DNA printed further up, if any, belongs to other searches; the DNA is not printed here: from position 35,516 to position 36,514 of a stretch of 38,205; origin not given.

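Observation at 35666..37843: AT-rich two-gene cassette (ABC/AAA_21-like ATPase plus 232-aa PD-(D/E)xK-like protein) between the endolysin and attR: candidate uncharacterised anti-phage defence system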

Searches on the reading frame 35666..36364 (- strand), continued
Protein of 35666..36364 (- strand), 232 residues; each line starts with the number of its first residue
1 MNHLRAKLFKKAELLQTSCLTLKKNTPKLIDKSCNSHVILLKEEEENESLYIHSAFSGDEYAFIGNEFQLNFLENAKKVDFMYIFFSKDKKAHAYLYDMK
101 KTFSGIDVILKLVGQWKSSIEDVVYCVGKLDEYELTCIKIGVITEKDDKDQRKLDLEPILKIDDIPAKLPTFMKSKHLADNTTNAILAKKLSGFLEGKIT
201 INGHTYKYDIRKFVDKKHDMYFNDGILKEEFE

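Call 76: find_encoding_contigs(protein=P0021, flank=7000, max_places=1)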
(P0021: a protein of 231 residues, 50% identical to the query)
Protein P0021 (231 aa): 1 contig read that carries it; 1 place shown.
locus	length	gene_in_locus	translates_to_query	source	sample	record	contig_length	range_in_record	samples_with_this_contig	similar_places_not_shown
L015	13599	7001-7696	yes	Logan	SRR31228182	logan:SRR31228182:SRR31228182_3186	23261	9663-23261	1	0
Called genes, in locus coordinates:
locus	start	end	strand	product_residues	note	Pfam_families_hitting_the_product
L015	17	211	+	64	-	-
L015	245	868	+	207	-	-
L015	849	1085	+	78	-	PF12728:HTH_17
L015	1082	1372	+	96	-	-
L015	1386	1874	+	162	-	-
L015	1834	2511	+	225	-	-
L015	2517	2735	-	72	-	-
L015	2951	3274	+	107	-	-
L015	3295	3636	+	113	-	PF14198:TnpV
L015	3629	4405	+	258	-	PF00142:Fer4_NifH (weak), PF01656:CbiA, PF02374:ArsA_ATPase (weak), PF06564:CBP_BcsQ (weak), PF07015:VirC1 (faint), PF09140:MipZ, PF10609:ParA, PF13614:AAA_31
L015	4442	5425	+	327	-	PF02195:ParB_N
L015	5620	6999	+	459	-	PF13175:AAA_15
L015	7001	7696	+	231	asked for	-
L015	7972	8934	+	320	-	-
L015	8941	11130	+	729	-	-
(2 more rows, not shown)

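Call 78: search_dna_similar(query=window:35666-36364:-, collection=phages, mode=protein, max_evalue=0.01, max_rows=15)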
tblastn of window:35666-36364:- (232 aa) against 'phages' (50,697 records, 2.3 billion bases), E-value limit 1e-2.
No match.

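Call 79: search_dna_similar(query=window:35666-36364:-, collection=plasmids, mode=protein, max_evalue=0.01, max_rows=15)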
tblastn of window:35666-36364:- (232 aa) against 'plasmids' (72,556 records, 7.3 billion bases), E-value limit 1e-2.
No match.

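Call 80: find_related_loci(query=A1, collection=viral_contigs, flank=6000)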
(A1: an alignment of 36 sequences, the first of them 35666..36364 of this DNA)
Query A1 (232 aa) in viral_contigs; peptide patterns used: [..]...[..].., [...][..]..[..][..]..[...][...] (x = any residue, [..] = any of these).
317 stretches matched a pattern, but none encodes a relative of the query by tblastn (E <= 1e-3).

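Call 99: search_protein_families(library=pfam, proteins=[P0253], max_evalue=0.01)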
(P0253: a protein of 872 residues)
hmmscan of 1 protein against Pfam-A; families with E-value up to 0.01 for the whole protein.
P0253 (872 aa): 2 families
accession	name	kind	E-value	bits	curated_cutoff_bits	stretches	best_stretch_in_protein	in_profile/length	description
PF16395.11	DUF5004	-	6.5e-08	33.1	21.6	0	282-372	16-103/153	Domain of unknown function (DUF5004)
PF23962.1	DUF7290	-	1.6e-06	28.9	27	0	484-506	27-49/82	Domain of unknown function (DUF7290)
